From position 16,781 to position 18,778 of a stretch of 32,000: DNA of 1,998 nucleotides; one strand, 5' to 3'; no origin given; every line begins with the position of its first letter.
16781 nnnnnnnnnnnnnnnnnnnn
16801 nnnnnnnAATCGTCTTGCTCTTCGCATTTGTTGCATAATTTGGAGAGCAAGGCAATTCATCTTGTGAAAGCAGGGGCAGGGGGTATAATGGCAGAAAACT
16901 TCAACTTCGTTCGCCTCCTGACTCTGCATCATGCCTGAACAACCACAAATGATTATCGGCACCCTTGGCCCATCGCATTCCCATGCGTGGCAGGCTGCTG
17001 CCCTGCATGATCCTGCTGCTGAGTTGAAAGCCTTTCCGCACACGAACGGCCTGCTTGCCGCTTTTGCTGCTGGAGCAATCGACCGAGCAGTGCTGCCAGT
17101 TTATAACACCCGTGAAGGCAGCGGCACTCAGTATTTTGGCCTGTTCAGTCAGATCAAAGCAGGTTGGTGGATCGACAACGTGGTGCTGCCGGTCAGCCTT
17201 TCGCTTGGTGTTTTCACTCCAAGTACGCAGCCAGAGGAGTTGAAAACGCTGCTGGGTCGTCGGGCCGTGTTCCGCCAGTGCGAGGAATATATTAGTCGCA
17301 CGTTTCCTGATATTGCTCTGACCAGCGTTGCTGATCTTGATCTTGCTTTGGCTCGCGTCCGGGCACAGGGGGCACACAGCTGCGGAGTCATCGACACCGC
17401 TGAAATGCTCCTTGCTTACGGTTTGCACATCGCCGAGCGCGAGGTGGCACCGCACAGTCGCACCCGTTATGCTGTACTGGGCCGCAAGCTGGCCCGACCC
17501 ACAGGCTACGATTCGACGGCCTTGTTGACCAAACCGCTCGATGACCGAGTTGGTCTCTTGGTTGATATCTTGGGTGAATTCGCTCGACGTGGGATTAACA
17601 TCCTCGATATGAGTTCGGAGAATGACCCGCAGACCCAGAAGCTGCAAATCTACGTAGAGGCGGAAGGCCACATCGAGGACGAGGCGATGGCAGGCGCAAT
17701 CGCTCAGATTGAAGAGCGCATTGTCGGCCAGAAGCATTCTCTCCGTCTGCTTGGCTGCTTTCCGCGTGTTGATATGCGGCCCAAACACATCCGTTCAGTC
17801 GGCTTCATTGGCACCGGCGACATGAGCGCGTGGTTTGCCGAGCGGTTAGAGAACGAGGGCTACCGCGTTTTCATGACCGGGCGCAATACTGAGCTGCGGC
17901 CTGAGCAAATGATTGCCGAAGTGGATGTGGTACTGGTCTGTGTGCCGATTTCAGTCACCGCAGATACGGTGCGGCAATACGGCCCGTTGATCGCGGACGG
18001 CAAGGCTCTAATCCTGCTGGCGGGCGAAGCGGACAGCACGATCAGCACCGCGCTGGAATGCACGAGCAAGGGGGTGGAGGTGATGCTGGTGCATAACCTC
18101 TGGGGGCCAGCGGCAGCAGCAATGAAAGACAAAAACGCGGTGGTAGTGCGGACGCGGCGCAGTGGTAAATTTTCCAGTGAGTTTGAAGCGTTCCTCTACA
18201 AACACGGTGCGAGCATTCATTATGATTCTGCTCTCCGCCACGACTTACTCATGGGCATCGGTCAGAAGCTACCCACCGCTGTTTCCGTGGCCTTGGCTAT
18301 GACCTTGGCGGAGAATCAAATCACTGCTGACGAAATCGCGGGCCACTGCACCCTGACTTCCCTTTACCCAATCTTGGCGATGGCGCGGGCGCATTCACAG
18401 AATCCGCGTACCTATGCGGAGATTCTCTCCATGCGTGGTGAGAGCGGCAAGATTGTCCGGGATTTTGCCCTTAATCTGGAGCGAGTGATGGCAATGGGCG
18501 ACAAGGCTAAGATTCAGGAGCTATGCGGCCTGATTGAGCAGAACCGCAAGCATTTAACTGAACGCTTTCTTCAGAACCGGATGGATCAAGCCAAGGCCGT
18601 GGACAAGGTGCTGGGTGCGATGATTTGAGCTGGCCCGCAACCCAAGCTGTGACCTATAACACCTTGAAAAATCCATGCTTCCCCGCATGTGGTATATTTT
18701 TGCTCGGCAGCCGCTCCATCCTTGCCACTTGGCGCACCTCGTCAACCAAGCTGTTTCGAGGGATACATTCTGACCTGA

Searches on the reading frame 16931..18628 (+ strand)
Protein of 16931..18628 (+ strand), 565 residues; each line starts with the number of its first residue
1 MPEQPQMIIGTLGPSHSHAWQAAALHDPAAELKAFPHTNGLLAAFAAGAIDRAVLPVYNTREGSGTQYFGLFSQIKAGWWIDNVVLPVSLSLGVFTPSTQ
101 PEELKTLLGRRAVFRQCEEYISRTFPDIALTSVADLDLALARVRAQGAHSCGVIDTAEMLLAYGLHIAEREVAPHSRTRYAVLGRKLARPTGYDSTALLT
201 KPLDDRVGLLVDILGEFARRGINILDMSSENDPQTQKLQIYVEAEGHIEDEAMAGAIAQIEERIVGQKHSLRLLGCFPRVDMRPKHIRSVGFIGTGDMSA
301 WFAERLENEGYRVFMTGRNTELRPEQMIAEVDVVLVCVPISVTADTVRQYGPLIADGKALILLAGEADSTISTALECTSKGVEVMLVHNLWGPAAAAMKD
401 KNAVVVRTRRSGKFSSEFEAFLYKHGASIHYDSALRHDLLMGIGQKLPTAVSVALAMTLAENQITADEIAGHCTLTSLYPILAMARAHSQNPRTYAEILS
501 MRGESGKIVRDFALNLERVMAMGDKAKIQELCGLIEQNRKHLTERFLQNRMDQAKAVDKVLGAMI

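Call 8: search_protein_families(library=pfam, proteins=[window:16931-18628:+])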
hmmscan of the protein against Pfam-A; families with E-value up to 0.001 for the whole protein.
window:16931-18628:+ (565 aa): 3 families
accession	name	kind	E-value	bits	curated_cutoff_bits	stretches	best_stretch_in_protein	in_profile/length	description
PF00800.23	PDT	-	1e-22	81.3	25.2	1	9-186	1-179/181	Prephenate dehydratase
PF01842.31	ACT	-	3.6e-08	33.5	27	1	204-261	8-65/66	ACT domain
PF03807.23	F420_oxidored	-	1.2e-05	26.3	21.6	0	290-360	2-88/94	NADP oxidoreductase coenzyme F420-dependent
